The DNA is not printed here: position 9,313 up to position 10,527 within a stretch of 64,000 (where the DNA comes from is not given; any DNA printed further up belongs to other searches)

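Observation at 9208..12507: Split Pnkp-like kinase/phosphatase pair with Nudix and PD-(D/E)xK nuclease: candidate nucleic-acid end-healing or defence island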

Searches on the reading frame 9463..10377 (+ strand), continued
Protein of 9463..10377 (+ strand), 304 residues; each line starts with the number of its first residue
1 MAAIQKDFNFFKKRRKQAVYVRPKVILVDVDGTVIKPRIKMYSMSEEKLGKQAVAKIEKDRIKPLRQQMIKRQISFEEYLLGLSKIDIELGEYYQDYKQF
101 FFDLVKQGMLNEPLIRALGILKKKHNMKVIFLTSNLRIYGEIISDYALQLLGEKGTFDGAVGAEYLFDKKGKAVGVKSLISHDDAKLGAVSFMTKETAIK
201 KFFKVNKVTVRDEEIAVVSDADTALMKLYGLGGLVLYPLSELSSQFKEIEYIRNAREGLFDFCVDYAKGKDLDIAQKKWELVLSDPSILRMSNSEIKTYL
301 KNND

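Call 47: find_encoding_contigs(protein=P0074, flank=4000, max_places=2)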
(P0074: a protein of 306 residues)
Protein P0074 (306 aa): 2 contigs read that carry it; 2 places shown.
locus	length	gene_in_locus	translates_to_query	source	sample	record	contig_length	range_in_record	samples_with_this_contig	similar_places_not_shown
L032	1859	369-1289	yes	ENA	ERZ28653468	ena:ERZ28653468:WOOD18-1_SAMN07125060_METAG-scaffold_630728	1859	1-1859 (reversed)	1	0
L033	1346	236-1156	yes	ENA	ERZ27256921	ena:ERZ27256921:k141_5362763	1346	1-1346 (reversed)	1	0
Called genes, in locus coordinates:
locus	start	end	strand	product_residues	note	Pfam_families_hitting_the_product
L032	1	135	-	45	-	?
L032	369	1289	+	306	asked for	PF12710:HAD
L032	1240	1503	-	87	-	-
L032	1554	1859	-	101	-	?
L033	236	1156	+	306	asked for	PF12710:HAD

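Call 48: search_protein_families(library=padloc, proteins=[window:9463-10377:+], max_evalue=0.01)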
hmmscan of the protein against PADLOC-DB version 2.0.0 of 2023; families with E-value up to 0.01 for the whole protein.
window:9463-10377:+ (304 aa): 0 families

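Call 49: search_protein_families(library=phrogs, proteins=[window:9463-10377:+], max_evalue=0.01)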
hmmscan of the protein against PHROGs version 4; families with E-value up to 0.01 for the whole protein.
window:9463-10377:+ (304 aa): 0 families

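Call 79: find_encoding_contigs(protein=P0063, flank=6000, max_places=1)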
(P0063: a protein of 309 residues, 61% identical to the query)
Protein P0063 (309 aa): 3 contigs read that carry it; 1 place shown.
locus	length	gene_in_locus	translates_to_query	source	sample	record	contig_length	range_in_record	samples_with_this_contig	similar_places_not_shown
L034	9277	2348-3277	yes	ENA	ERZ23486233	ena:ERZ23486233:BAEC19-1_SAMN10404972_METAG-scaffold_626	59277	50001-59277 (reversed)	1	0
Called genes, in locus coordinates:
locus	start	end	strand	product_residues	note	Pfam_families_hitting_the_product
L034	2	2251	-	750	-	?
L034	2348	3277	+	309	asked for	PF00702:Hydrolase (faint)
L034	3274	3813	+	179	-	PF13671:AAA_33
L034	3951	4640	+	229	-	-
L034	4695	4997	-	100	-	-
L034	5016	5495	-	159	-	-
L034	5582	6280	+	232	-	PF00849:PseudoU_synth_2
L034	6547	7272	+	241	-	PF02511:Thy1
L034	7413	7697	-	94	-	PF01245:Ribosomal_L19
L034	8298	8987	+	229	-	PF00696:AA_kinase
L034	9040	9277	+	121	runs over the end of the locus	PF14110:DUF4282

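Call 80: search_protein_families(library=pfam, proteins=[L008:2132-3745:+, L008:3777-5027:+, L008:6947-7543:-, L008:7850-8962:-, L012:5411-5785:+, L012:5782-7035:+, L012:8696-9022:+, L012:9122-9382:+, L012:9390-10643:-, L020:65-2239:-], max_evalue=0.001)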
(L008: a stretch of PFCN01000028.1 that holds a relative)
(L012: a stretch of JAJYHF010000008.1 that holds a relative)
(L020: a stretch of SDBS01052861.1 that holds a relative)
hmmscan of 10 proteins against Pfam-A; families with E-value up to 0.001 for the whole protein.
L008:2132-3745:+ (537 aa): 3 families
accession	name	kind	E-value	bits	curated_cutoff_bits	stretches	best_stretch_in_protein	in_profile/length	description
PF06415.18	iPGM_N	-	5e-68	229.3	27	1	95-309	3-216/217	BPG-independent PGAM N-terminus (iPGM_N)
PF01676.23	Metalloenzyme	-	1.1e-65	222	24.3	1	16-520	3-250/252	Metalloenzyme superfamily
PF01663.27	Phosphodiest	-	0.00017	21.7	23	1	377-458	129-224/342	Type I phosphodiesterase / nucleotide pyrophosphatase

L008:3777-5027:+ (416 aa): 4 families
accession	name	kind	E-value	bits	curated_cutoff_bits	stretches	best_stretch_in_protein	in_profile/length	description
PF07690.21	MFS_1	-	6.7e-43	147.4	33.4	2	25-269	2-246/347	Major Facilitator Superfamily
PF12832.13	MFS_1_like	-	9.6e-11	41.8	25.2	1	23-383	3-372/373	MFS_1 like family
PF00083.30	Sugar_tr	-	1.2e-06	28.2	22.3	1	136-200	39-103/452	Sugar (and other) transporter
PF05977.19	MFS_3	-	3.1e-06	26.4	27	1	52-391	43-385/524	Transmembrane secretion effector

L008:6947-7543:- (198 aa): 0 families

L008:7850-8962:- (370 aa): 0 families

L012:5411-5785:+ (124 aa): 1 family
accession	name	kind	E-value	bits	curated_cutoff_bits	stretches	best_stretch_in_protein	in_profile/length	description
PF10779.14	XhlA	-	0.00066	20.2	34.7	0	31-77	2-51/67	Haemolysin XhlA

L012:5782-7035:+ (417 aa): 2 families
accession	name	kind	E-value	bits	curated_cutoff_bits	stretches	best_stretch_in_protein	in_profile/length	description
PF00579.31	tRNA-synt_1b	-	1.3e-74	251.7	21.1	1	29-317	7-291/292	tRNA synthetases class I (W and Y)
PF22421.1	SYY_C-terminal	-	2.3e-07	31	27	1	337-409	9-78/83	Tyrosine--tRNA ligase SYY-like C-terminal domain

L012:8696-9022:+ (108 aa): 0 families

L012:9122-9382:+ (86 aa): 0 families

L012:9390-10643:- (417 aa): 0 families

L020:65-2239:- (724 aa): 2 families
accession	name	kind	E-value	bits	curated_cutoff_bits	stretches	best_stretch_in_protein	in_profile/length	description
PF03699.18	UPF0182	-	1.1e-53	182.9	27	1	10-280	3-258/770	Uncharacterised protein family (UPF0182)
PF03098.20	An_peroxidase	-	8.6e-12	44.8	25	1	435-603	197-386/530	Animal haem peroxidase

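Call 81: search_protein_families(library=pfam, proteins=[L013:43-504:+, L013:506-1516:+, L013:3092-3760:+, L013:3817-4365:+, L016:6658-7569:+, L016:7587-7967:-, L016:9558-9845:+, L016:10268-12091:-, L010:2714-3928:+, L010:4000-4365:+], max_evalue=0.001)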
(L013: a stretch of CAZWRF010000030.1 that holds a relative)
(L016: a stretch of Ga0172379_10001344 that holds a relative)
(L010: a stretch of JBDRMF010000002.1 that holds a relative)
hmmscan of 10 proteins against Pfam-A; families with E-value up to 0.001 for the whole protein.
L013:43-504:+ (153 aa): 1 family
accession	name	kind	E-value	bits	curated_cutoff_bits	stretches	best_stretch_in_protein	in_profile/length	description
PF00275.25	EPSP_synthase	-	1.2e-21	77.4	22.8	1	1-141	274-417/417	EPSP synthase (3-phosphoshikimate 1-carboxyvinyltransferase)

L013:506-1516:+ (336 aa): 6 families
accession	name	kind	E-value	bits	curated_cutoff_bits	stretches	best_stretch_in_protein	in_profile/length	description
PF06723.19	MreB_Mbl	-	2e-133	444.7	27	1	5-329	2-326/327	MreB/Mbl protein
PF00012.26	HSP70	-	3.5e-13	49.1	20.6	1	98-302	135-352/599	Hsp70 protein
PF14450.12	FtsA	-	8.9e-13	49.1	31.8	1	152-308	2-111/127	Cell division protein FtsA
PF00022.25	Actin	-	7.8e-11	41.6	27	1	30-194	31-190/410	Actin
PF06277.17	EutA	-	3.4e-05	23.4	27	1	134-215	126-211/475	Ethanolamine utilisation protein EutA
PF11104.14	PilM_2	-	0.00041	19.8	27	0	254-309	253-307/340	Type IV pilus assembly protein PilM;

L013:3092-3760:+ (222 aa): 1 family
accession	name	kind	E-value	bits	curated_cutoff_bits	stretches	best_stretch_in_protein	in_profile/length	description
PF13177.12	DNA_pol3_delta2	-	1.3e-18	67.9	27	1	5-126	19-158/161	DNA polymerase III, delta subunit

L013:3817-4365:+ (182 aa): 1 family
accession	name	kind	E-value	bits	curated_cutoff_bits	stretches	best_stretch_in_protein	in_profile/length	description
PF01765.24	RRF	-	2.4e-50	171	29.7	1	20-180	3-163/164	Ribosome recycling factor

L016:6658-7569:+ (303 aa): 1 family
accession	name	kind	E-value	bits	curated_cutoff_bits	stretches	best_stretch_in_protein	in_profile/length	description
PF00480.26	ROK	-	2.7e-46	158.9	22.9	1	21-302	1-291/294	ROK family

L016:7587-7967:- (126 aa): 0 families

L016:9558-9845:+ (95 aa): 0 families

L016:10268-12091:- (607 aa): 3 families
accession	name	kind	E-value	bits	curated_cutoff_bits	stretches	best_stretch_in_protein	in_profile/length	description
PF00005.33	ABC_tran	-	2.8e-26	93.2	25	1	378-532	1-137/137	ABC transporter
PF13304.12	AAA_21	-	2.1e-05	25.2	27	0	392-408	3-19/304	AAA domain, putative AbiEii toxin, Type IV TA system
PF02463.25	SMC_N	-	0.00047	20.1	40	0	513-574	150-211/220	RecF/RecN/SMC N terminal domain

L010:2714-3928:+ (404 aa): 1 family
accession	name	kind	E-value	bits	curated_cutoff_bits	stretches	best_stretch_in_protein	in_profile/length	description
PF05768.20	Glrx-like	-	4.5e-06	27.3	26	1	51-102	2-46/77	Glutaredoxin-like domain (DUF836)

L010:4000-4365:+ (121 aa): 0 families
